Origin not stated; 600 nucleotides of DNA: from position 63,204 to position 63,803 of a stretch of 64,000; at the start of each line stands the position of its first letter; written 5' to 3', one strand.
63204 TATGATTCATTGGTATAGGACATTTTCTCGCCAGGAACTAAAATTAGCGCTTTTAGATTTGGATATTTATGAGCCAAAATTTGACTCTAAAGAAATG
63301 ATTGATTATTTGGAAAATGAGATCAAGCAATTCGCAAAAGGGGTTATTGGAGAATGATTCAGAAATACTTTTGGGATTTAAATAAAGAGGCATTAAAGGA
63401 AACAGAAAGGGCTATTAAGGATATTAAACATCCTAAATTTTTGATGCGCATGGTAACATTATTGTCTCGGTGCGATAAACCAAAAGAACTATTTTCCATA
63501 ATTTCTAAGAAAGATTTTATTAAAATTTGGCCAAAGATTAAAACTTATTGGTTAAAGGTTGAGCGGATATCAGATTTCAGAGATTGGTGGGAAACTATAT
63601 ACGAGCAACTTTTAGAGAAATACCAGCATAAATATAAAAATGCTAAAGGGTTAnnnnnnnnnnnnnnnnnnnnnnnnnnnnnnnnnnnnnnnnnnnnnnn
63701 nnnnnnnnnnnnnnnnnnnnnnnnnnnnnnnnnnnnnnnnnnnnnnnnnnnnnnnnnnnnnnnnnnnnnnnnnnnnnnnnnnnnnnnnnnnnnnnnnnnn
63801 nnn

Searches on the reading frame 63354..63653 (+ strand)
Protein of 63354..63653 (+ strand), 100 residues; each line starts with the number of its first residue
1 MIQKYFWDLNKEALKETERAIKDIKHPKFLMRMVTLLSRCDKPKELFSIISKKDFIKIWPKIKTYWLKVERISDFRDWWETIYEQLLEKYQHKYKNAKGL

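Call 35: find_related_loci(query=A3, collection=genome_contigs, flank=3000)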
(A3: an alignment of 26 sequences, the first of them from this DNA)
Query A3 (100 aa) in genome_contigs; peptide patterns used: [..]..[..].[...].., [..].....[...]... (x = any residue, [..] = any of these).
108 stretches matched a pattern; 82 encode a relative of the query (tblastn E <= 1e-3); the best 80 are kept; 80 distinct loci.
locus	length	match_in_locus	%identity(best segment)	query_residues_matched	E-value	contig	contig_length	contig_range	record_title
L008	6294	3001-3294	66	2-99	2e-43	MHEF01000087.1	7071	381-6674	MAG: Nitrospirae bacterium RBG_13_39_12 RBG_13_scaffold_28113, whole genome shotgun sequence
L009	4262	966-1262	65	1-99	2e-42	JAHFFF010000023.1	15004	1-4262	MAG: Candidatus Omnitrophota bacterium isolate nzgw286 NODE_2501_length_15005_cov_4.341642, whole genome shotgun sequenc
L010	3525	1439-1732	61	2-99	7e-42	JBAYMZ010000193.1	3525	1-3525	MAG: Candidatus Omnitrophota bacterium isolate SO_2016_LW1_52 scaffold51709_LW64-88_2016, whole genome shotgun sequence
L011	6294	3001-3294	60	2-99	1e-41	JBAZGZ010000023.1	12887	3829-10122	MAG: Candidatus Omnitrophota bacterium isolate SO_2017_LW3_58 NODE_14382_length_12887_cov_0.987382_LW162_2017, whole gen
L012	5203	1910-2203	66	2-99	1e-41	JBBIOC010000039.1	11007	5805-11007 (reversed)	MAG: Candidatus Omnitrophota bacterium isolate RVF170221_bin_270 NODE_777_length_11007_cov_4.286888, whole genome shotgu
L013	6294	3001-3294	66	2-99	3e-41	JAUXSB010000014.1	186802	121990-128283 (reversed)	MAG: Candidatus Omnitrophota bacterium isolate C12_metabat.bin.33_sub C12_k141_199370, whole genome shotgun sequence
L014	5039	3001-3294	64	2-99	9e-41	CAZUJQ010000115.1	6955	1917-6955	MAG TPA_asm: uncultured Planctomycetales bacterium isolate binchicken_co21_390 genome assembly, contig: NODE_11796_lengt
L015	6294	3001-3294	64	2-99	2e-40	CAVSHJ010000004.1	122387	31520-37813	MAG: Thermodesulfovibrionales bacterium isolate MFD01299.bin.3.198 genome assembly, contig: contig_19690, whole genome s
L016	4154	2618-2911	64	2-99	3e-40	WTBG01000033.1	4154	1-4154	MAG: Deltaproteobacteria bacterium isolate GLR311 c_000000772131, whole genome shotgun sequence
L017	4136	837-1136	61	1-100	7e-40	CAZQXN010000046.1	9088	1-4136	MAG TPA_asm: uncultured Planctomycetia bacterium isolate SRP167671_co1_127 genome assembly, contig: NODE_9098_length_908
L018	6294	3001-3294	59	2-99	9e-40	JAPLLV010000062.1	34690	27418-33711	MAG: Candidatus Omnitrophota bacterium isolate LacPavin_0920_WC90_MAG_47_10 LacPavin_0920_WC90_scaffold_610316, whole ge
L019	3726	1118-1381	72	2-89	6e-40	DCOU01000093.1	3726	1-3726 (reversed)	MAG TPA_asm: Candidatus Omnitrophica bacterium UBA1562 UBA1562_contig_7538, whole genome shotgun sequence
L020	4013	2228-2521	62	2-99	4e-39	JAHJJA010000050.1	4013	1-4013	MAG: Candidatus Omnitrophota bacterium isolate Modern_marine_rock_biofilm.mb.15 Modern_marine_rock.mb.15_k141_298321, wh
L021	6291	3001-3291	63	2-98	3e-39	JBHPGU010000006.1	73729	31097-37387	Candidatus Omnitrophota bacterium isolate SAG AM-311-N09 NODE_6_length_73729_cov_30.496050, whole genome shotgun sequenc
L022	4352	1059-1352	58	2-99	6e-39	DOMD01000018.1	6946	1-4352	MAG TPA_asm: Candidatus Omnitrophota bacterium isolate UBA12090 contig_46182, whole genome shotgun sequence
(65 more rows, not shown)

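Call 41: predict_structure(alignment_id=A3)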
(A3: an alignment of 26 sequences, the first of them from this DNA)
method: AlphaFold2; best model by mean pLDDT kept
length: 100 residues; sequences in the alignment: 26
mean_pLDDT: 85.5   pTM: 0.69
mean pLDDT of the five models: 85.5, 84.9, 84.6, 83.5, 83.3
residues with pLDDT >= 90: 33; 70-90: 59; 50-70: 6; < 50: 2
segments of 3 or more residues with pLDDT < 50: none
pLDDT, mean of each block of 10 residues (from residue 1): 83 88 87 90 87 90 91 88 90 61
secondary structure, 60 per line:
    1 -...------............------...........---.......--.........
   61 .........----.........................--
elements in order: H11-22 H29-39 H43-49 H52-69 H74-98

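Call 43: search_protein_representatives(alignment_id=A3)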
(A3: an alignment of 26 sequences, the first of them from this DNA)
Query: 26 sequences, 101 profile positions. Proteins with E-value up to 0.001 (for the whole library): 87; up to 1e-10: 35; up to 1e-30: 10. The best 87 are listed.
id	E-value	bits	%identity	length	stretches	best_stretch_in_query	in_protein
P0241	5.3e-44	164.4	-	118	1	1-100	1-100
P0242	6.9e-39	148.0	-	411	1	1-95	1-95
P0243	6.4e-38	144.9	-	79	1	1-79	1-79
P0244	1.9e-36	140.1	-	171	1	1-94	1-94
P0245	5.3e-36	138.7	-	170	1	1-94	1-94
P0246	3.3e-35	136.2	-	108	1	3-82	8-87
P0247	1.1e-34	134.4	-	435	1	1-87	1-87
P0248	4.9e-33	129.2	-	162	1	1-94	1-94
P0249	1.1e-32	128.0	-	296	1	1-93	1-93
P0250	3.5e-31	123.2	-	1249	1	1-100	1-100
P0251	3.0e-30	120.2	-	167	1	1-95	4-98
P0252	2.0e-29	117.6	-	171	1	1-92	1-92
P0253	2.3e-29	117.4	-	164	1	1-91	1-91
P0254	7.7e-29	115.7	-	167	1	1-90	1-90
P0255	1.5e-28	114.8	-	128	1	1-93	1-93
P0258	1.7e-25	105.0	-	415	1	2-100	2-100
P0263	7.1e-22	93.4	-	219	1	36-100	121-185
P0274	5.0e-11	58.5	-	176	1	3-94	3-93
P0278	1.8e-08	50.4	-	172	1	6-94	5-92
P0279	2.1e-08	50.1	-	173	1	6-97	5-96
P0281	6.2e-08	48.6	-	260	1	6-94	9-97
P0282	9.3e-08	48.1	-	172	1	16-94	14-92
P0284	1.5e-07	47.4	-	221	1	6-94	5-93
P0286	1.8e-07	47.1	-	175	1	5-94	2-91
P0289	4.1e-07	46.0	-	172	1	4-93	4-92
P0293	1.0e-06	44.7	-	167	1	6-95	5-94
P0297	1.2e-06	44.5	-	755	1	5-89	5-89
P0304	1.0e-05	41.5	-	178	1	6-94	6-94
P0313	3.9e-05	39.6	-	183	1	5-99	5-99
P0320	1.9e-04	37.4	-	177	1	5-94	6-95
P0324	3.5e-04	36.6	-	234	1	3-97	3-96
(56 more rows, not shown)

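Call 44: search_protein_families(library=pfam, proteins=[P0242, P0247, P0249, P0250, P0258, P0297, P0281, P0284, P0263, P0324], max_evalue=0.001)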
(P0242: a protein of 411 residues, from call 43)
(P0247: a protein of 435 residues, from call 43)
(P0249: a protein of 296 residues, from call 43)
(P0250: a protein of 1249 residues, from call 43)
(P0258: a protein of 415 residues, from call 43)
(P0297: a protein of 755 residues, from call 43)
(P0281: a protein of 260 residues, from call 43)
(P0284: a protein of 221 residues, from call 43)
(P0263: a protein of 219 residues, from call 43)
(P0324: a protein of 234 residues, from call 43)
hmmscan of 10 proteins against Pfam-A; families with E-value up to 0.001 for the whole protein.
P0242 (411 aa): 3 families
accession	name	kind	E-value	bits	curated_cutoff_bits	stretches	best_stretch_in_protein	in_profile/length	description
PF01381.28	HTH_3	-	5.8e-10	39.5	23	1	112-158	1-47/55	Helix-turn-helix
PF12844.13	HTH_19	-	1.2e-09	38.4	30.2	1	109-155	1-47/64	Helix-turn-helix domain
PF13560.12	HTH_31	-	3.4e-08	34.1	27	1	108-155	2-50/64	Helix-turn-helix domain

P0247 (435 aa): 4 families
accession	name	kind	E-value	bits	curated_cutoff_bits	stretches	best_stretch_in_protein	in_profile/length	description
PF01381.28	HTH_3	-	8.5e-09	35.8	23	1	115-161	4-50/55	Helix-turn-helix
PF13744.12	HTH_37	-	2e-06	28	27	1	108-144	19-55/80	Helix-turn-helix domain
PF12844.13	HTH_19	-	2e-06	28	30.2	1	109-149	1-41/64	Helix-turn-helix domain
PF13560.12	HTH_31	-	0.00021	22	27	0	115-161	9-56/64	Helix-turn-helix domain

P0249 (296 aa): 5 families
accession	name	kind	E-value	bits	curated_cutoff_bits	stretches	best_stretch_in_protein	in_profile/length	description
PF01381.28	HTH_3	-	7.8e-10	39.1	23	1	112-163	1-52/55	Helix-turn-helix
PF13744.12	HTH_37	-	7.9e-06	26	27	1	106-158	18-67/80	Helix-turn-helix domain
PF13560.12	HTH_31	-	1.4e-05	25.8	27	1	114-159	8-54/64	Helix-turn-helix domain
PF12844.13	HTH_19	-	5.1e-05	23.5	30.2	1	109-161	1-53/64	Helix-turn-helix domain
PF13413.12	HTH_25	-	0.0006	20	24.6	0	114-144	4-34/62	Helix-turn-helix domain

P0250 (1249 aa): 6 families
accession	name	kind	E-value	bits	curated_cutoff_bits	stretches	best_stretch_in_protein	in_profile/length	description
PF01381.28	HTH_3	-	8e-13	48.7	23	1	113-161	1-49/55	Helix-turn-helix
PF12844.13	HTH_19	-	1.3e-09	38.3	30.2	1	110-168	1-56/64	Helix-turn-helix domain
PF13560.12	HTH_31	-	4.4e-08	33.7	27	1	108-160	1-54/64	Helix-turn-helix domain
PF13744.12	HTH_37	-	1.1e-06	28.8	27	1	92-145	9-55/80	Helix-turn-helix domain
PF13443.12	HTH_26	-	6e-06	26.8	22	1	112-161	1-51/63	Cro/C1-type HTH DNA-binding domain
PF13413.12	HTH_25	-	0.00035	20.8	24.6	0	114-144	3-33/62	Helix-turn-helix domain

P0258 (415 aa): 5 families
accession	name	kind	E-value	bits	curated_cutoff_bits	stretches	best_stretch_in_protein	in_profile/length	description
PF01381.28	HTH_3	-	2.8e-09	37.3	23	1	112-160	1-49/55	Helix-turn-helix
PF13560.12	HTH_31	-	7.7e-09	36.2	27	1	107-159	1-54/64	Helix-turn-helix domain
PF13744.12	HTH_37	-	9.6e-07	29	27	1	107-155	18-67/80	Helix-turn-helix domain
PF12844.13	HTH_19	-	3.7e-06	27.2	30.2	1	109-159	1-51/64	Helix-turn-helix domain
PF18928.5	DUF5677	-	0.00021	21.8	27.1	0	231-300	3-73/166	Family of unknown function (DUF5677)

P0297 (755 aa): 8 families
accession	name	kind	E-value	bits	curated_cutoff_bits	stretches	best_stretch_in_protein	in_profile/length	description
PF01381.28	HTH_3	-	4.7e-16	59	23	1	116-167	1-52/55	Helix-turn-helix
PF12844.13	HTH_19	-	7.5e-11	42.2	30.2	1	113-168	1-56/64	Helix-turn-helix domain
PF13560.12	HTH_31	-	5.1e-10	40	27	1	111-166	1-57/64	Helix-turn-helix domain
PF13443.12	HTH_26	-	8.5e-08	32.8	22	1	115-167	1-54/63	Cro/C1-type HTH DNA-binding domain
PF13744.12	HTH_37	-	6.6e-07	29.5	27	1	112-167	19-75/80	Helix-turn-helix domain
PF20698.3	PIN-TPR-GreABC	-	1.5e-06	28.9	27.8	1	449-555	1-134/138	PIN domain associated with the TPR-GreAB-C-PIN system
PF04471.18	Mrr_cat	-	2.3e-06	28.2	21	1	196-296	6-97/115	Restriction endonuclease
PF13413.12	HTH_25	-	4.1e-05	23.8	24.6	1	117-148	3-34/62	Helix-turn-helix domain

P0281 (260 aa): 8 families
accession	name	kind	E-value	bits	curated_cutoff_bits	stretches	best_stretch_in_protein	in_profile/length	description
PF01381.28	HTH_3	-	1.2e-15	57.7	23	1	121-170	1-50/55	Helix-turn-helix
PF12844.13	HTH_19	-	8.4e-10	38.9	30.2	1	120-170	3-53/64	Helix-turn-helix domain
PF13560.12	HTH_31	-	5.6e-09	36.6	27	1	118-169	3-55/64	Helix-turn-helix domain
PF13443.12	HTH_26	-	3.7e-05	24.3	22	1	120-169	1-51/63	Cro/C1-type HTH DNA-binding domain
PF13744.12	HTH_37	-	5.9e-05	23.2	27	1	118-175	20-78/80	Helix-turn-helix domain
PF13413.12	HTH_25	-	0.00012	22.2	24.6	1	122-155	3-36/62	Helix-turn-helix domain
PF15731.11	MqsA_antitoxin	-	0.00038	21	30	0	116-169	69-121/131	Antitoxin component of bacterial toxin-antitoxin system, MqsA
PF22495.2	HTH_92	-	0.00078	19.1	27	0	123-153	2-32/45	RsaL-like HTH domain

P0284 (221 aa): 5 families
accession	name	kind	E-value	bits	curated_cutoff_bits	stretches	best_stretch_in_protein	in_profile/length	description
PF01381.28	HTH_3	-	1.9e-11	44.2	23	1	117-165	1-49/55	Helix-turn-helix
PF13560.12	HTH_31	-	1.6e-08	35.1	27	1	114-160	3-50/64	Helix-turn-helix domain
PF12844.13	HTH_19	-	2.3e-08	34.3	30.2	1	114-160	1-47/64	Helix-turn-helix domain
PF13443.12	HTH_26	-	8.5e-05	23.2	22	0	117-165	2-51/63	Cro/C1-type HTH DNA-binding domain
PF13413.12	HTH_25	-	0.00054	20.2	24.6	0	117-149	2-34/62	Helix-turn-helix domain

P0263 (219 aa): 0 families

P0324 (234 aa): 2 families
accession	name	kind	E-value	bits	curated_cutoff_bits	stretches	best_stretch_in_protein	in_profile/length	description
PF01381.28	HTH_3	-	6.5e-09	36.1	23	1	116-162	1-47/55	Helix-turn-helix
PF13560.12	HTH_31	-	6.4e-07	30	27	1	112-162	2-53/64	Helix-turn-helix domain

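Call 45: search_protein_families(library=pfam, proteins=[P0274, P0278, P0279, P0282, P0286, P0289, P0293, P0304, P0313, P0320], max_evalue=0.001)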
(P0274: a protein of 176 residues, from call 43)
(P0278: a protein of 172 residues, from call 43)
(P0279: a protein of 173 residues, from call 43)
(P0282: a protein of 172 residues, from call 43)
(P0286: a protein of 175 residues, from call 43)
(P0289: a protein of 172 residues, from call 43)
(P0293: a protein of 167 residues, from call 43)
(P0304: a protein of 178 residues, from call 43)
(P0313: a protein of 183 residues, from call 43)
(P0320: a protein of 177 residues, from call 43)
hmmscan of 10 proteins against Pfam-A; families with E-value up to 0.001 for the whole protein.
P0274 (176 aa): 4 families
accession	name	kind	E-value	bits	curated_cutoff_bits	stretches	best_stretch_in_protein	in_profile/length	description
PF01381.28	HTH_3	-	1.2e-14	54.5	23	1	117-169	1-53/55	Helix-turn-helix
PF13560.12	HTH_31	-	1.9e-08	34.9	27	1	114-160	3-50/64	Helix-turn-helix domain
PF12844.13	HTH_19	-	9.6e-07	29.1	30.2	1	114-159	1-46/64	Helix-turn-helix domain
PF13443.12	HTH_26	-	3.9e-06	27.4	22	1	117-165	2-51/63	Cro/C1-type HTH DNA-binding domain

P0278 (172 aa): 5 families
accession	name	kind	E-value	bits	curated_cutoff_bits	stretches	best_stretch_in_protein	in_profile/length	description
PF01381.28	HTH_3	-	2e-14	53.8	23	1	115-166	1-52/55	Helix-turn-helix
PF13560.12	HTH_31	-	2.8e-08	34.4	27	1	111-162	2-54/64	Helix-turn-helix domain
PF13744.12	HTH_37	-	2.6e-06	27.6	27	1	108-169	16-78/80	Helix-turn-helix domain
PF13443.12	HTH_26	-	0.00012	22.7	22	1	115-163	2-51/63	Cro/C1-type HTH DNA-binding domain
PF12844.13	HTH_19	-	0.00077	19.8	30.2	0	113-160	2-49/64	Helix-turn-helix domain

P0279 (173 aa): 4 families
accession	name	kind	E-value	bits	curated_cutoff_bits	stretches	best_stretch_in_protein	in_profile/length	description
PF01381.28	HTH_3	-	2.3e-11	44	23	1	119-168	3-52/55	Helix-turn-helix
PF13560.12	HTH_31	-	2e-08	34.8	27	1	120-164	9-54/64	Helix-turn-helix domain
PF12844.13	HTH_19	-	4.1e-07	30.3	30.2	1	119-164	6-51/64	Helix-turn-helix domain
PF13413.12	HTH_25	-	1.4e-05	25.3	24.6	1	120-150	5-35/62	Helix-turn-helix domain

P0282 (172 aa): 5 families
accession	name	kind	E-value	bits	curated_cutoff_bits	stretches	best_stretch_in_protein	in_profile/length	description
PF01381.28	HTH_3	-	5.3e-14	52.4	23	1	116-166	1-51/55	Helix-turn-helix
PF12844.13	HTH_19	-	6.5e-09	36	30.2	1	115-164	3-52/64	Helix-turn-helix domain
PF13744.12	HTH_37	-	9.6e-06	25.8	27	1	112-172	19-80/80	Helix-turn-helix domain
PF13443.12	HTH_26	-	3.3e-05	24.5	22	1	116-164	2-51/63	Cro/C1-type HTH DNA-binding domain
PF13560.12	HTH_31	-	0.00074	20.2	27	0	112-158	2-49/64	Helix-turn-helix domain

P0286 (175 aa): 6 families
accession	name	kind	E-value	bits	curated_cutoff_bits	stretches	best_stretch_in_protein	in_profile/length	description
PF01381.28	HTH_3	-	1.4e-14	54.3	23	1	114-151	1-38/55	Helix-turn-helix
PF13560.12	HTH_31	-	4.9e-07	30.4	27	1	114-150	6-43/64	Helix-turn-helix domain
PF13744.12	HTH_37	-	1.7e-05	24.9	27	1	112-146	21-55/80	Helix-turn-helix domain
PF04545.22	Sigma70_r4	-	3.7e-05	23.6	24.1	1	113-144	12-42/50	Sigma-70, region 4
PF13413.12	HTH_25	-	6.3e-05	23.1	24.6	1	114-146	2-34/62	Helix-turn-helix domain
PF12844.13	HTH_19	-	0.00011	22.4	30.2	1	111-150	1-40/64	Helix-turn-helix domain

P0289 (172 aa): 7 families
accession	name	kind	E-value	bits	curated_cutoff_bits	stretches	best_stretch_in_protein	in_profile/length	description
PF01381.28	HTH_3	-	5.6e-18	65.2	23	1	116-165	1-50/55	Helix-turn-helix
PF13560.12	HTH_31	-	4.4e-13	49.8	27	1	111-164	1-55/64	Helix-turn-helix domain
PF13744.12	HTH_37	-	1.2e-07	31.9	27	1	110-172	17-80/80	Helix-turn-helix domain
PF12844.13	HTH_19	-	8.3e-06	26.1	30.2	1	113-163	1-51/64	Helix-turn-helix domain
PF13443.12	HTH_26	-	0.00011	22.8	22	1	115-165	1-52/63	Cro/C1-type HTH DNA-binding domain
PF17762.8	HTH_ParB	-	0.00048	20.7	22.6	0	117-143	13-39/102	ParB HTH domain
PF13413.12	HTH_25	-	0.00049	20.3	24.6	0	116-148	2-34/62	Helix-turn-helix domain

P0293 (167 aa): 0 families

P0304 (178 aa): 4 families
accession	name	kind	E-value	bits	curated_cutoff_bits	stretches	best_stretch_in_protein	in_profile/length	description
PF01381.28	HTH_3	-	2.8e-10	40.5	23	1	120-169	2-51/55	Helix-turn-helix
PF13560.12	HTH_31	-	1.1e-07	32.5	27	1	115-169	2-57/64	Helix-turn-helix domain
PF12844.13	HTH_19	-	3.1e-07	30.6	30.2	1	116-169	1-54/64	Helix-turn-helix domain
PF13443.12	HTH_26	-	5.4e-07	30.2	22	1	125-167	8-51/63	Cro/C1-type HTH DNA-binding domain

P0313 (183 aa): 5 families
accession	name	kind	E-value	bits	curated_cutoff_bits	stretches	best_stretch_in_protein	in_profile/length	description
PF01381.28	HTH_3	-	2.9e-15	56.5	23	1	115-166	1-52/55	Helix-turn-helix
PF13560.12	HTH_31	-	2.9e-08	34.4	27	1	112-164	3-56/64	Helix-turn-helix domain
PF12844.13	HTH_19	-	1.7e-05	25.1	30.2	1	112-165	1-54/64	Helix-turn-helix domain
PF13443.12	HTH_26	-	5.8e-05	23.7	22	1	114-166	1-54/63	Cro/C1-type HTH DNA-binding domain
PF13744.12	HTH_37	-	9e-05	22.6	27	1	114-169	22-78/80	Helix-turn-helix domain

P0320 (177 aa): 7 families
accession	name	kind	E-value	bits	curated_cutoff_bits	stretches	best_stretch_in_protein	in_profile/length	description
PF01381.28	HTH_3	-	2.3e-15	56.8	23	1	121-172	1-52/55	Helix-turn-helix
PF13560.12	HTH_31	-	7.9e-11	42.5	27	1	122-169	7-55/64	Helix-turn-helix domain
PF12844.13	HTH_19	-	1e-08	35.4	30.2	1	120-169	3-52/64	Helix-turn-helix domain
PF13744.12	HTH_37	-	2.6e-08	34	27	1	121-176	23-79/80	Helix-turn-helix domain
PF13443.12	HTH_26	-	4.9e-06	27.1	22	1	125-169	6-51/63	Cro/C1-type HTH DNA-binding domain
PF04545.22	Sigma70_r4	-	0.00041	20.2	24.1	0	127-151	18-42/50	Sigma-70, region 4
PF13518.12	HTH_28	-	0.00065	20.2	25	0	125-162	8-45/52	Helix-turn-helix domain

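Call 46: find_encoding_contigs(protein=P0289, flank=3000, max_places=3)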
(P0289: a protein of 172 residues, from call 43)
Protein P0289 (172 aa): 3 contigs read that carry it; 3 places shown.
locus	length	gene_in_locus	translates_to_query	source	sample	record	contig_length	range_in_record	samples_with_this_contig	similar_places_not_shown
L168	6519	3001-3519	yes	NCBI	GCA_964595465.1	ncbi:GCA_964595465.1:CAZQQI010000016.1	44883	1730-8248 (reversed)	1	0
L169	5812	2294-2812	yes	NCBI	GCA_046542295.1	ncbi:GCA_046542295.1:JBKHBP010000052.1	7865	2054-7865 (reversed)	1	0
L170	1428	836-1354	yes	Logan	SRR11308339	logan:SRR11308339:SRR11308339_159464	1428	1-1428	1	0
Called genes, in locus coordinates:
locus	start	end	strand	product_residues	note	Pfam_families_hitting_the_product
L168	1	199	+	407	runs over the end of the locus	PF01073:3Beta_HSD, PF01370:Epimerase, PF04321:RmlD_sub_bind, PF08659:KR (weak), PF16363:GDP_Man_Dehyd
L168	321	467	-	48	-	-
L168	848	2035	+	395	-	PF01637:ATPase_2 (faint), PF13173:AAA_14, PF13401:AAA_22 (faint), PF13635:DUF4143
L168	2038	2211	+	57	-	-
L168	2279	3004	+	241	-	PF08843:AbiEii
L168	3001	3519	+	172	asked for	PF13744:HTH_37 (weak), PF12844:HTH_19 (weak), PF13560:HTH_31, PF01381:HTH_3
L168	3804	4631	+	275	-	-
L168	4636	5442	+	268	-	PF08843:AbiEii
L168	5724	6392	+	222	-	PF02915:Rubrerythrin (faint)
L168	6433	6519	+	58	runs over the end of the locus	-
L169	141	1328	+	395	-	PF01637:ATPase_2 (faint), PF13173:AAA_14, PF13401:AAA_22 (faint), PF13635:DUF4143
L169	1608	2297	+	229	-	PF08843:AbiEii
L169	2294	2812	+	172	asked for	PF13744:HTH_37 (weak), PF12844:HTH_19 (weak), PF13560:HTH_31, PF01381:HTH_3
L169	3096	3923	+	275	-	-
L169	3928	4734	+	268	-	PF08843:AbiEii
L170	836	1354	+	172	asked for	PF13744:HTH_37 (weak), PF12844:HTH_19 (weak), PF13560:HTH_31, PF01381:HTH_3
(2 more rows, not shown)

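Call 47: find_encoding_contigs(protein=P0320, flank=3000, max_places=3)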
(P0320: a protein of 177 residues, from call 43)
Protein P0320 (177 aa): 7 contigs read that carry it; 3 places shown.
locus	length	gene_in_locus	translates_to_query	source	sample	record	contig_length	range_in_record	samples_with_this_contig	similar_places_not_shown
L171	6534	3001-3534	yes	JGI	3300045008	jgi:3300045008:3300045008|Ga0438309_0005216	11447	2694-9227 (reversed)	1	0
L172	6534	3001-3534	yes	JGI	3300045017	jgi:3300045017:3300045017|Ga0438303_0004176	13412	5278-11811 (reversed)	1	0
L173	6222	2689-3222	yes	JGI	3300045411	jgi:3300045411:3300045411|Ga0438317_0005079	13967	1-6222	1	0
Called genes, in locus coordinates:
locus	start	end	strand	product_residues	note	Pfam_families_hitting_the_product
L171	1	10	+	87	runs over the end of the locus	-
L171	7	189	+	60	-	-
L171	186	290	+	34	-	-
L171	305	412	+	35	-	-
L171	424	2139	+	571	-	PF03198:Glyco_hydro_72 (weak), PF02836:Glyco_hydro_2_C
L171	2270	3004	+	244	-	PF09970:DUF2204 (weak), PF08843:AbiEii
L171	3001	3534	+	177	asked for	PF13560:HTH_31, PF13744:HTH_37, PF01381:HTH_3, PF12844:HTH_19, PF13443:HTH_26 (weak)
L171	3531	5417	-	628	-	PF00270:DEAD, PF04851:ResIII, PF22527:DEXQc_Suv3 (weak), PF00271:Helicase_C (weak), PF08148:DSHCT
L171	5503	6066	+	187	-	PF00565:SNase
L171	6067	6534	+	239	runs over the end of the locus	PF04055:Radical_SAM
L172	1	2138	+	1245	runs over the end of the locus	?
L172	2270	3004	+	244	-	PF09970:DUF2204 (weak), PF08843:AbiEii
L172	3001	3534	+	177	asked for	PF13560:HTH_31, PF13744:HTH_37, PF01381:HTH_3, PF12844:HTH_19, PF13443:HTH_26 (weak)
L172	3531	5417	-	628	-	PF00270:DEAD, PF04851:ResIII, PF22527:DEXQc_Suv3 (weak), PF00271:Helicase_C (weak), PF08148:DSHCT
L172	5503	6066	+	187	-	PF00565:SNase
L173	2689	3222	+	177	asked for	PF13560:HTH_31, PF13744:HTH_37, PF01381:HTH_3, PF12844:HTH_19, PF13443:HTH_26 (weak)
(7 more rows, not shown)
